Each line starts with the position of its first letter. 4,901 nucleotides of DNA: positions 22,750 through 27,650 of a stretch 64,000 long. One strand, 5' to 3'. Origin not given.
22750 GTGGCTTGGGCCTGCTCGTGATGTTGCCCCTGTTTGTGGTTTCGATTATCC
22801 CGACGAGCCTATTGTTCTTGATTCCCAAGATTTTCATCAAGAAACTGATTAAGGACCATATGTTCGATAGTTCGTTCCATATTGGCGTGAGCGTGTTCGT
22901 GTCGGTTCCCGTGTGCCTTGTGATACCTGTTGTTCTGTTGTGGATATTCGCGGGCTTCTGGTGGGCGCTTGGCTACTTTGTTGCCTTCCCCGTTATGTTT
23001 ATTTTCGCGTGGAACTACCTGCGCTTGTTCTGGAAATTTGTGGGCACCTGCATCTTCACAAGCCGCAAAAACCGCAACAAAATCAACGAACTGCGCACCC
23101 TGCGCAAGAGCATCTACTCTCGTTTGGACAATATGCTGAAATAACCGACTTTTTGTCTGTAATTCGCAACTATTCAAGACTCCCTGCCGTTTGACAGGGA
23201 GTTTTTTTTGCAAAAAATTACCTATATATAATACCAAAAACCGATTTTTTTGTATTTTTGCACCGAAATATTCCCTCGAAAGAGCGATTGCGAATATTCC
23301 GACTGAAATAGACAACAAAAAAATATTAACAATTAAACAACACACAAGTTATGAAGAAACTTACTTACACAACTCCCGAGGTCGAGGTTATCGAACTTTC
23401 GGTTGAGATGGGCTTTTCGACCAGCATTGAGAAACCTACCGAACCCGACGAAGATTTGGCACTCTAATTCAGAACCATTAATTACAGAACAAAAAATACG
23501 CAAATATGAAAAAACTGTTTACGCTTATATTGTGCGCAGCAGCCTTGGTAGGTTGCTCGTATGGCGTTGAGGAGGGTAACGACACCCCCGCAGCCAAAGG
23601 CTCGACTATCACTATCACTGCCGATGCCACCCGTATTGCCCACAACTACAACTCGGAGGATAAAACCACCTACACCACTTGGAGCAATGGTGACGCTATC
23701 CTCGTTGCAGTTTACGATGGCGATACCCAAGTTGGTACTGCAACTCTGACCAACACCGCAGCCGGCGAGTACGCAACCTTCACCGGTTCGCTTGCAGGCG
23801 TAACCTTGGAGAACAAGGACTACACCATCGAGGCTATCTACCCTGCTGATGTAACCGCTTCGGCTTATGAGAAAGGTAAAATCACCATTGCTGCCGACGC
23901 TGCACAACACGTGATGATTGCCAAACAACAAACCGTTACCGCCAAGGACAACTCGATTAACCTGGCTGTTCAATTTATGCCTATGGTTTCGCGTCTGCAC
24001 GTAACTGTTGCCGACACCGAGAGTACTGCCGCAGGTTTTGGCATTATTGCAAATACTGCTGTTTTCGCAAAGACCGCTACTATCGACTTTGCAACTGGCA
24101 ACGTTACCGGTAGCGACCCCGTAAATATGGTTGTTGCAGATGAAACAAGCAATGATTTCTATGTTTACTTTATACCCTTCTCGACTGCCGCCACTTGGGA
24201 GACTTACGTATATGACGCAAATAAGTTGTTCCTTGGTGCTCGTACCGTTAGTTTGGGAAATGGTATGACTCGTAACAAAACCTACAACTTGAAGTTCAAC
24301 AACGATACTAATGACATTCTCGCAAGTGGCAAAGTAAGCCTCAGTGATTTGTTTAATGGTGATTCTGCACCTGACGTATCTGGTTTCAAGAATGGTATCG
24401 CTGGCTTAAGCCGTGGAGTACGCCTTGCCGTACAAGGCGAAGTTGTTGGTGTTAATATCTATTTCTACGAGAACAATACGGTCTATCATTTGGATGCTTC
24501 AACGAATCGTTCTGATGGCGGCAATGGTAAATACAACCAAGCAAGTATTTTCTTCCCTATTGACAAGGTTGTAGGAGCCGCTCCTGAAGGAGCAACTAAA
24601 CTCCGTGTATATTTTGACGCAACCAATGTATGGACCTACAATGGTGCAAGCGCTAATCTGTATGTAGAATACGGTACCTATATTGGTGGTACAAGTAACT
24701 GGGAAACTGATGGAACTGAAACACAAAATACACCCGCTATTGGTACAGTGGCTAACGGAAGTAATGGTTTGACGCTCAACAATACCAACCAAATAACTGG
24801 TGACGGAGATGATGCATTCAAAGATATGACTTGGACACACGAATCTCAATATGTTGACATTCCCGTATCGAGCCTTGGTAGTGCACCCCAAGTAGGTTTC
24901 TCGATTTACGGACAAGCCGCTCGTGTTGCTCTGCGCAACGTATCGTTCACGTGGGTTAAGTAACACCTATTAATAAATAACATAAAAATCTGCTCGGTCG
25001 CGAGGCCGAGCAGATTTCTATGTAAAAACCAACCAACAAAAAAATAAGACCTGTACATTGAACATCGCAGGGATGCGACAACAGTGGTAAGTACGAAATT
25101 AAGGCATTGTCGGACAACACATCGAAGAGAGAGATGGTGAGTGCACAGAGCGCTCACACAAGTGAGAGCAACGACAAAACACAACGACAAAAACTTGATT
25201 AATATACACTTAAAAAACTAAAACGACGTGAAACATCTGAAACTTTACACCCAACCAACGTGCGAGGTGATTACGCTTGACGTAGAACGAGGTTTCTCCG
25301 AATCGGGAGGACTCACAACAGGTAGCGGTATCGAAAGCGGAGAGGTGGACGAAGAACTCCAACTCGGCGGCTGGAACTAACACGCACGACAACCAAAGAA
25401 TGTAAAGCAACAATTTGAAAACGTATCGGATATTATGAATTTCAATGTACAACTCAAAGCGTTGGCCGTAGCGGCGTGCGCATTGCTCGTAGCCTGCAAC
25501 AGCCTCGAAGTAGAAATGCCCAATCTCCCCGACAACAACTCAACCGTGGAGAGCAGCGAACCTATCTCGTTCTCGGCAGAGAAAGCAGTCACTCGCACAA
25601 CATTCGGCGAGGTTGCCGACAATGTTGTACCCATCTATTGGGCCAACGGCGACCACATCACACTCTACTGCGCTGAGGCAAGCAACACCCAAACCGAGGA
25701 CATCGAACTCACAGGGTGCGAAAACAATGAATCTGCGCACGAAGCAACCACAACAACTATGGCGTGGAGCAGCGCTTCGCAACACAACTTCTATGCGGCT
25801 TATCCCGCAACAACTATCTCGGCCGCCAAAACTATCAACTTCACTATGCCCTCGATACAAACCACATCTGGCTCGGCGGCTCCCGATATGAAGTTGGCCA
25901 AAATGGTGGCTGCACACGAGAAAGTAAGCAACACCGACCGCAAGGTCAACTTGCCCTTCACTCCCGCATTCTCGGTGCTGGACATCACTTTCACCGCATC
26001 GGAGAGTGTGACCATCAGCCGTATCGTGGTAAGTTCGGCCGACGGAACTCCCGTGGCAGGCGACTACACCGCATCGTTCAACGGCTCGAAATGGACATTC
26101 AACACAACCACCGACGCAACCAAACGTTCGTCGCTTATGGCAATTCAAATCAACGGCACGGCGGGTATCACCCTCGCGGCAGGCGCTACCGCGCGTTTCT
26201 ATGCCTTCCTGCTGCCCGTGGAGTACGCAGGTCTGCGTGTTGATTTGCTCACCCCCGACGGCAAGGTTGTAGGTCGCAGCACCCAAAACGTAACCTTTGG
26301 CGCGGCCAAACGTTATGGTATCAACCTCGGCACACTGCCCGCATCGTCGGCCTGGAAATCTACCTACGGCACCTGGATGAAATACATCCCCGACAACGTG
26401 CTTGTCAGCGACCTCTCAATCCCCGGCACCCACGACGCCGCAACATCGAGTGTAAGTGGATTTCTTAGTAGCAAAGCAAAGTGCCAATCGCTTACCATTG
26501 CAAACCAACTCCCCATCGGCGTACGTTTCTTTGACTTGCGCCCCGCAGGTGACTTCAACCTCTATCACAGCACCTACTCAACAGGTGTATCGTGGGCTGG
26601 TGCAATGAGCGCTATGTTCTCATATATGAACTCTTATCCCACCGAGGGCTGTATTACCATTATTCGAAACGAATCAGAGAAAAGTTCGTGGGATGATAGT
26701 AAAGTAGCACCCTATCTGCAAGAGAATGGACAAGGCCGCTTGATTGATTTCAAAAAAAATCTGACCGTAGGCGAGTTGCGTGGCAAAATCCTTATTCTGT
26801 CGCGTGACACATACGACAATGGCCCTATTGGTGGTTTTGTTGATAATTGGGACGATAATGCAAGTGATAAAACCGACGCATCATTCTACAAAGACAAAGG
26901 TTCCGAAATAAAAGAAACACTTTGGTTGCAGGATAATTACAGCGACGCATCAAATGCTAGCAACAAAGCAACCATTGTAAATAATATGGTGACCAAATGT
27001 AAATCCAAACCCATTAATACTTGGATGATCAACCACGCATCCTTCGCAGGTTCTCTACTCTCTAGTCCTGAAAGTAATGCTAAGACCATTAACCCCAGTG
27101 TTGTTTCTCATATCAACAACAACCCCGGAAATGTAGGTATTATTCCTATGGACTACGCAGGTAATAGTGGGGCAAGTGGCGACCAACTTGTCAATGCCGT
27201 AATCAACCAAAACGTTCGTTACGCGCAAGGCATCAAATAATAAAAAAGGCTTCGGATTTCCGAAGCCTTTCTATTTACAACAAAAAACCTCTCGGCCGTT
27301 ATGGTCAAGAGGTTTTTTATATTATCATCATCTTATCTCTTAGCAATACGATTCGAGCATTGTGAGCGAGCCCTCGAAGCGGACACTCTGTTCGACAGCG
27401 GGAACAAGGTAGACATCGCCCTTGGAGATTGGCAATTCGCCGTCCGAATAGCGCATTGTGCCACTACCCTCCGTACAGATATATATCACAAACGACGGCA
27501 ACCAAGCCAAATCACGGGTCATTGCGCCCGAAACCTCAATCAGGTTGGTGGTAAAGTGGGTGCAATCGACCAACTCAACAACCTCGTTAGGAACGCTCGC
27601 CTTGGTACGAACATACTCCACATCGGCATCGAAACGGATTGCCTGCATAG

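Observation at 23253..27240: Tandem modules of a conserved, unannotated small acidic peptide plus a fimbrillin-like lipoprotein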

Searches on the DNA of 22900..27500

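Call 18: search_rna_families(source=window, start=22900, end=27500, threshold=evalue, max_evalue=1)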
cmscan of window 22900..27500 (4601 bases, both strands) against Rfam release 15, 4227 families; matches with E-value up to 1: 3.
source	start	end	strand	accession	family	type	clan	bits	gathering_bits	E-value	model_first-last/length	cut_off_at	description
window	24955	25017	+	RF02844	RefA9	Gene; antisense;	-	31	49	0.066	1-64/64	no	Enterococcus sRNA A9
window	27240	27303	-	RF01859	Phe_leader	Cis-reg; leader;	-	29.5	55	0.056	1-125/125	no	Phenylalanine leader peptide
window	27245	27323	+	RF02064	STnc370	Gene; sRNA;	-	28.3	54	0.89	1-71/71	no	Enterobacterial sRNA STnc370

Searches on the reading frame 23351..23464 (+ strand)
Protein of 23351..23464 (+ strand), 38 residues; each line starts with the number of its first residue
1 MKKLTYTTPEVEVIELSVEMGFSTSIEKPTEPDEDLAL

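Call 3: search_protein_families(library=pfam, proteins=[window:23351-23464:+], max_evalue=1)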
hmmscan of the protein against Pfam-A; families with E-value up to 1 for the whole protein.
window:23351-23464:+ (38 aa): 0 families

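Call 4: search_protein_families(library=ncbifam, proteins=[window:23351-23464:+], max_evalue=1)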
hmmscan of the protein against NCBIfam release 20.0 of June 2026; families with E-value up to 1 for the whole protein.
window:23351-23464:+ (38 aa): 0 families

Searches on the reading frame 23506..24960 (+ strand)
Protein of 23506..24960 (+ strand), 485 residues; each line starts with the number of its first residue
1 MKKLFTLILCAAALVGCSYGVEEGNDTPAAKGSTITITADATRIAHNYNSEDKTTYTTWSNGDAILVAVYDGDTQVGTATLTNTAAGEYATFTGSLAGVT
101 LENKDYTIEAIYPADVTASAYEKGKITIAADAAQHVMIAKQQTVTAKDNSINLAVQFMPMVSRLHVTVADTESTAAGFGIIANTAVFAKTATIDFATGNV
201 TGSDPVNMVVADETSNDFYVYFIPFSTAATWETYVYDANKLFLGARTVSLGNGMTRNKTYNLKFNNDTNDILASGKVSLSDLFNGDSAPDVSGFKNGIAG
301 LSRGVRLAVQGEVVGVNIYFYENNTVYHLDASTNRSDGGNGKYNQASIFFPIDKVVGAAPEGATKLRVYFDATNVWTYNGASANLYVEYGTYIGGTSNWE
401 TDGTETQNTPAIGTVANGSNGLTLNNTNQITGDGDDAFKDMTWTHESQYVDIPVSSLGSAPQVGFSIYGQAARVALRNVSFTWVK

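Call 3: search_protein_families(library=pfam, proteins=[window:23506-24960:+], max_evalue=1)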
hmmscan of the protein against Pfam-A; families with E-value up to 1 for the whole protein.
window:23506-24960:+ (485 aa): 1 family
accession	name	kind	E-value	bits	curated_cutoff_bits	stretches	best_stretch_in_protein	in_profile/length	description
PF09300.15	Tecti-min-caps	-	0.053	14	25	1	124-181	12-69/84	Tectiviridae, minor capsid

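Call 4: search_protein_families(library=ncbifam, proteins=[window:23506-24960:+], max_evalue=1)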
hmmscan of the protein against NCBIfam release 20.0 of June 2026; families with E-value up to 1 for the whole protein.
window:23506-24960:+ (485 aa): 1 family
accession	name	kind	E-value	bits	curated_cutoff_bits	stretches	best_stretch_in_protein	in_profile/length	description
NF046053.1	lipo_BPTD_2524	equivalog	0.059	13.7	50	1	1-48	1-49/132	BPTD_2524 family lipoprotein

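Call 43: search_protein_families(library=pfam, proteins=[window:23506-24960:+], max_evalue=0.1)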
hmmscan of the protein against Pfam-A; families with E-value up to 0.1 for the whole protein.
window:23506-24960:+ (485 aa): 1 family
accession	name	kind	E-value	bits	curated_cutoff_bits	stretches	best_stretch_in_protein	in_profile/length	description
PF09300.15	Tecti-min-caps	-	0.053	14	25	0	124-181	12-69/84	Tectiviridae, minor capsid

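Call 99: search_solved_structures(query=window:23506-24960:+, max_evalue=1)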
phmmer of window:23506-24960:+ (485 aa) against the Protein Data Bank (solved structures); distinct sequences matched with E-value up to 1: 3.
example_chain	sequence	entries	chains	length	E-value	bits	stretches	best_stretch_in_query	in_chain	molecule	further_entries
3s5v_A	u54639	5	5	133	0.016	17.4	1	397-440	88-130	Lectin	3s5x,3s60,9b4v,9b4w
2mwh_A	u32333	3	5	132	0.024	16.8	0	397-440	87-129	Anti-HIV lectin OAA | Lectin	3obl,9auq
2hb6_A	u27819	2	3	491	0.1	14.7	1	263-342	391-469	Leucine aminopeptidase 1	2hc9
